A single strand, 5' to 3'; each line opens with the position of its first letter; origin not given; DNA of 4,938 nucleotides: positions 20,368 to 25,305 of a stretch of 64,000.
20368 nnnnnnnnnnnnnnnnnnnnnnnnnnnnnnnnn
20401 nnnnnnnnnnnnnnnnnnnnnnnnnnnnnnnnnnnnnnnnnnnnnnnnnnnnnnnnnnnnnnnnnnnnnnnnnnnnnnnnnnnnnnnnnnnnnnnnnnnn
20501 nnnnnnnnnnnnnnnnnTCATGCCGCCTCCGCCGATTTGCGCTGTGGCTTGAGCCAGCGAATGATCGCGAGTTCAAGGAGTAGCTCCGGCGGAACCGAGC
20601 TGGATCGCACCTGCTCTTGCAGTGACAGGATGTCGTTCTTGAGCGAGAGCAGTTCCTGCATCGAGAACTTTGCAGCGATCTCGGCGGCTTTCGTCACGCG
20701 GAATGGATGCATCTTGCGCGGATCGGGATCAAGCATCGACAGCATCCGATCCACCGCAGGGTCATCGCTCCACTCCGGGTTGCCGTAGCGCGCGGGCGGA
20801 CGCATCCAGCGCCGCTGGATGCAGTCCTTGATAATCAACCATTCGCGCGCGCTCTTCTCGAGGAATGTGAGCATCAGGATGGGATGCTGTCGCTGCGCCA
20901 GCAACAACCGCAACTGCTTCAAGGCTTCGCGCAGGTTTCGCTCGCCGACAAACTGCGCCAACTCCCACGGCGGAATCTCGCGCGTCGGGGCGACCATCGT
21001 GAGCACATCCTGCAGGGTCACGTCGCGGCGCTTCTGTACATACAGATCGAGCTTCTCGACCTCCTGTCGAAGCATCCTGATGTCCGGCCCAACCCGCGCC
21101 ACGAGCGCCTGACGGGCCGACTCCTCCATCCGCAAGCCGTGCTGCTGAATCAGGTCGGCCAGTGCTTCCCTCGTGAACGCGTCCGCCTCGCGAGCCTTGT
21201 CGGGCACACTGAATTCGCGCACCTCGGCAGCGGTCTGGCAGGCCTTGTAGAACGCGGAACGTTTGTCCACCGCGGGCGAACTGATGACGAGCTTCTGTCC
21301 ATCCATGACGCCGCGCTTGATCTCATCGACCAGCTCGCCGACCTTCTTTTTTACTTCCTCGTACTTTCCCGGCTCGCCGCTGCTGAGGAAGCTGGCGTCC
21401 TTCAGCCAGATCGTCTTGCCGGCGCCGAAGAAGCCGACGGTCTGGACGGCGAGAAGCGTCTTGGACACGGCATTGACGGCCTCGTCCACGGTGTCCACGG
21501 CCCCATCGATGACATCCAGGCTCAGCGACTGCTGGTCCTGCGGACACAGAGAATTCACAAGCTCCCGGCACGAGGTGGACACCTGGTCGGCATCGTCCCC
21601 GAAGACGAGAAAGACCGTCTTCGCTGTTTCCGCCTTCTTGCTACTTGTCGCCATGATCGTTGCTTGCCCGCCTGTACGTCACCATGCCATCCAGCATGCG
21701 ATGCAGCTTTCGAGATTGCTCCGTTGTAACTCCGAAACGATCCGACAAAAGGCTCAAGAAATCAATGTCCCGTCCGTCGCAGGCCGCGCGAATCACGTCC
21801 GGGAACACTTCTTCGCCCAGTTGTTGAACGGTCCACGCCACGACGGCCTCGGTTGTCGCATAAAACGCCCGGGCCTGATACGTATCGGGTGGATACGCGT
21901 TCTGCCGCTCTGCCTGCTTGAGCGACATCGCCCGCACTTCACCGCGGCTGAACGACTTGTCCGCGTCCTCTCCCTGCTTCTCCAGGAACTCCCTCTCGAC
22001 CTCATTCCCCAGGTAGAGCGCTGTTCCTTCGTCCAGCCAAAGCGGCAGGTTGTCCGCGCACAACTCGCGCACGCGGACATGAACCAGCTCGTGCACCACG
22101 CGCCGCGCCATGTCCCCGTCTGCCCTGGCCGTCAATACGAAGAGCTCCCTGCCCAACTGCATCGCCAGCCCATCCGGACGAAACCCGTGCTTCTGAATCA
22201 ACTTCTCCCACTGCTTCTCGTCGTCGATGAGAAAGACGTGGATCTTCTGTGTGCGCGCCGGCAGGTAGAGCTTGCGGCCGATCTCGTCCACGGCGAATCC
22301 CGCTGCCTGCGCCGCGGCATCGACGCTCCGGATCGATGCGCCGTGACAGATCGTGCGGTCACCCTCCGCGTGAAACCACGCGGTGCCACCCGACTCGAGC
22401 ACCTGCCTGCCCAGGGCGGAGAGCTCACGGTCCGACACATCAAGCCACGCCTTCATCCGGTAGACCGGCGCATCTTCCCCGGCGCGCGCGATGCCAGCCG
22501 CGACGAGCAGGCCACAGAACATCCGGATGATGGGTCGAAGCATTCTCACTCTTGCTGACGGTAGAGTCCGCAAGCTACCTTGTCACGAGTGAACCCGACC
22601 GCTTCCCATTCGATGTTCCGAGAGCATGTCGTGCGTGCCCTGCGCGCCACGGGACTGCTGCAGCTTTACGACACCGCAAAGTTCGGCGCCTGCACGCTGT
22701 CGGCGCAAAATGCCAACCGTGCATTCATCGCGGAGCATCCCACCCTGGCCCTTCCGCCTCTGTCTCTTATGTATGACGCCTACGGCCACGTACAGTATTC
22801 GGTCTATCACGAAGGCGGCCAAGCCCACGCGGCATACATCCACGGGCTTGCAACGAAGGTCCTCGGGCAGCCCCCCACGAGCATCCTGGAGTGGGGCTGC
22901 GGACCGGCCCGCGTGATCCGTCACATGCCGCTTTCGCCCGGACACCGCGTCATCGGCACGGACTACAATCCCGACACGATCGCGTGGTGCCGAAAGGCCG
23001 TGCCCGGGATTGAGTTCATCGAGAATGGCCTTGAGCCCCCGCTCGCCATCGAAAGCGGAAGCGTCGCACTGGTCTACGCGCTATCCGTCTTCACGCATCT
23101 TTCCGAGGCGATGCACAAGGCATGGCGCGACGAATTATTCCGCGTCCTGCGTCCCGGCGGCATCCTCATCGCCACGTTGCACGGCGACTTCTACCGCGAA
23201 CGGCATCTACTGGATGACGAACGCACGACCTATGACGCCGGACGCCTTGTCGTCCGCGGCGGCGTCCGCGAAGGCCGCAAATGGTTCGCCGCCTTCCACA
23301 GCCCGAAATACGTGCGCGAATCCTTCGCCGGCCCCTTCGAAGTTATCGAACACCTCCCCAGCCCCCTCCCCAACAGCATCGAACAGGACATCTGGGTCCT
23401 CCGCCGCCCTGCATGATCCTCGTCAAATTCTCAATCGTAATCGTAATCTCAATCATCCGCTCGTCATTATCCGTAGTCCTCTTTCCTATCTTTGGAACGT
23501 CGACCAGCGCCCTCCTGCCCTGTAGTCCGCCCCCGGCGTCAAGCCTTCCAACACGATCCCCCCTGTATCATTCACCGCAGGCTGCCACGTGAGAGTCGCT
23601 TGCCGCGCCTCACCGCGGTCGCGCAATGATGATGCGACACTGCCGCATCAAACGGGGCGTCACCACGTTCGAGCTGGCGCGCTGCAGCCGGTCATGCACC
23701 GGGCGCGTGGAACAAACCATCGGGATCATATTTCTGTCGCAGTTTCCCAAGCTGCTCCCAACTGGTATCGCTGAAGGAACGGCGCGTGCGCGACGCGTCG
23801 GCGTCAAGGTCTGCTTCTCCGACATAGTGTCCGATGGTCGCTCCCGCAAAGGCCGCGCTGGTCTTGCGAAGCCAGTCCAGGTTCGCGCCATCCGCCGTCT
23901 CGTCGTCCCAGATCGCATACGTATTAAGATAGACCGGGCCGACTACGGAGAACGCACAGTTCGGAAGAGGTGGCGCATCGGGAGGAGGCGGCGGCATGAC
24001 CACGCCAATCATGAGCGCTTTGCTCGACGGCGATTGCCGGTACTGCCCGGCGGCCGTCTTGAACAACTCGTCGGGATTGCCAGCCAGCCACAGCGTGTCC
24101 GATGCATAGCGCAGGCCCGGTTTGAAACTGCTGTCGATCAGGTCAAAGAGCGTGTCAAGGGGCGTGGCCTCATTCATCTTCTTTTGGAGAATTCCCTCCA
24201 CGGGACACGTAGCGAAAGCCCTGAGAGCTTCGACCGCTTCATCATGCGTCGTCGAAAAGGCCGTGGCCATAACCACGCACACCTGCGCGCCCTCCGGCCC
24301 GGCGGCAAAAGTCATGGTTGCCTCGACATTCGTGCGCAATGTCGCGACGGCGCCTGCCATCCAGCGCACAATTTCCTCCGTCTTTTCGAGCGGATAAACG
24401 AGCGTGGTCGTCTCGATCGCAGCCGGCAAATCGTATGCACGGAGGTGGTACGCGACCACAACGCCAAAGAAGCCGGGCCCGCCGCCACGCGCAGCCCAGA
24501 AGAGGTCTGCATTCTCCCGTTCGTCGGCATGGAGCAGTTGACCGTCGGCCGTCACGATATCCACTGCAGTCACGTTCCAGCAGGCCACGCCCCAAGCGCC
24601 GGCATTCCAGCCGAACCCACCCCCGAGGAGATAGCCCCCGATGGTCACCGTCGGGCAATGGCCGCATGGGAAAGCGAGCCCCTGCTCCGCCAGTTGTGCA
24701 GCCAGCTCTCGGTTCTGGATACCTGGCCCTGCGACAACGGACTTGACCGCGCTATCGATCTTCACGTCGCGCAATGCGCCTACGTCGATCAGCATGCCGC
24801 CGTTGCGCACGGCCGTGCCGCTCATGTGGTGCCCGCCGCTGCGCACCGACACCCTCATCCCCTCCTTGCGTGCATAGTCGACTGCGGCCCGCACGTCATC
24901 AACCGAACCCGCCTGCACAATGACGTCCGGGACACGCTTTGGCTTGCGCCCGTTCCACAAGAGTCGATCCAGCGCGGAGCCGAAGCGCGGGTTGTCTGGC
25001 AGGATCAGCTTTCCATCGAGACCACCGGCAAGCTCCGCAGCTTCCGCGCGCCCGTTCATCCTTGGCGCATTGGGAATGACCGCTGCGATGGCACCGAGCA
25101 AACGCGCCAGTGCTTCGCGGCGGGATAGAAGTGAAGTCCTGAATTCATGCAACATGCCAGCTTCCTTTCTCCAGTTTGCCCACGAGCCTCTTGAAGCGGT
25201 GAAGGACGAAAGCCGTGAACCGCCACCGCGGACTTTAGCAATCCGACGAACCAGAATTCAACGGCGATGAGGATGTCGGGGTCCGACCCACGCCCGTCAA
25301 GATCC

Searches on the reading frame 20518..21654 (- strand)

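Call 34: search_protein_families(library=pfam, proteins=[window:20518-21654:-], max_evalue=0.001)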
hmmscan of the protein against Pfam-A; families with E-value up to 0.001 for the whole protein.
window:20518-21654:- (378 aa): 2 families
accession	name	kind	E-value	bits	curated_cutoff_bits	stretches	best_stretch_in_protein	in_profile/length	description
PF21694.2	DNA_pol3_delta_C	-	4.8e-13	49.6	27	1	314-366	68-120/121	DNA polymerase III delta subunit, C-terminal domain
PF06144.19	DNA_pol3_delta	-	0.0001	22.7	21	1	16-136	2-111/124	DNA polymerase III, delta subunit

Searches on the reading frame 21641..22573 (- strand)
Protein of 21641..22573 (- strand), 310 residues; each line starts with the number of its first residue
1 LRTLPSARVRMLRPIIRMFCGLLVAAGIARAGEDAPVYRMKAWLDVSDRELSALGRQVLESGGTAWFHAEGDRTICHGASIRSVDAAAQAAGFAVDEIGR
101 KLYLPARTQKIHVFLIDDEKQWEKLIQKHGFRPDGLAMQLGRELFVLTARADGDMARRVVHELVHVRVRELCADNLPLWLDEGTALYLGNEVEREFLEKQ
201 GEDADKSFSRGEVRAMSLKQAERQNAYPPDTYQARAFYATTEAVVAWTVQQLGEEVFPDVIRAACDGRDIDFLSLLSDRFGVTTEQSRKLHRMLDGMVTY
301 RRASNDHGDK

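Call 34: search_protein_families(library=pfam, proteins=[window:21641-22573:-], max_evalue=0.001)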
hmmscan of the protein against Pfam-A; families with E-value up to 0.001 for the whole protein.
window:21641-22573:- (310 aa): 1 family
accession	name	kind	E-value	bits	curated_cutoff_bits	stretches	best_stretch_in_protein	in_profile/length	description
PF13485.12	Peptidase_MA_2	-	7.3e-05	23.1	32.4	1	157-268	68-174/201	Peptidase MA superfamily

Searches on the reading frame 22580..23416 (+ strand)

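Call 34: search_protein_families(library=pfam, proteins=[window:22580-23416:+], max_evalue=0.001)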
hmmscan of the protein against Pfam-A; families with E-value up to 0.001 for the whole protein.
window:22580-23416:+ (278 aa): 4 families
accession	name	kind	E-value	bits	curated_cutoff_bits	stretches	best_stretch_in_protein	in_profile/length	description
PF08241.18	Methyltransf_11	-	8.7e-13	49.2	21.2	1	103-197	1-94/95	Methyltransferase domain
PF13649.12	Methyltransf_25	-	1.3e-12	48.7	27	1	102-194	1-97/97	Methyltransferase domain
PF08242.18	Methyltransf_12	-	1.3e-06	29.5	30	1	103-196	1-98/98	Methyltransferase domain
PF13489.12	Methyltransf_23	-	0.00017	21.8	27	1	93-211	19-129/164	Methyltransferase domain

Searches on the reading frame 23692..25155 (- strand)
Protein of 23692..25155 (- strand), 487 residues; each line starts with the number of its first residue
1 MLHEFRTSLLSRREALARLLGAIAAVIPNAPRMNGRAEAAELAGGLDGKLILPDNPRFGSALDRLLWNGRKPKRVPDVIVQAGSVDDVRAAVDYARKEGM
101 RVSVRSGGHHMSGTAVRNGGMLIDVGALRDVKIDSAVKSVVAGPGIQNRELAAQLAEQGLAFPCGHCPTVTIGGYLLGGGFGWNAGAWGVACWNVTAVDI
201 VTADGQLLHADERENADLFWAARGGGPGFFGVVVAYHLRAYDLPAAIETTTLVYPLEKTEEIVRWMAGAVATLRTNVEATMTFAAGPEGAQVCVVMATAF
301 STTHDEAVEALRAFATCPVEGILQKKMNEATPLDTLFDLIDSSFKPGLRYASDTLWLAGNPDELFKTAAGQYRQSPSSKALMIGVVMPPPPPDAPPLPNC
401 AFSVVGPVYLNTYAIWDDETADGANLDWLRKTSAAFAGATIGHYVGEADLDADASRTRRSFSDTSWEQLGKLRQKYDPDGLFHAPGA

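Call 34: search_protein_families(library=pfam, proteins=[window:23692-25155:-], max_evalue=0.001)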
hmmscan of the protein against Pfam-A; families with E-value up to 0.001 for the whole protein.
window:23692-25155:- (487 aa): 1 family
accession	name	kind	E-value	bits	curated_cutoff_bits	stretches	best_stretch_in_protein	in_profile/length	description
PF01565.28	FAD_binding_4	-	4.8e-32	111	26.4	1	76-210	1-138/139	FAD binding domain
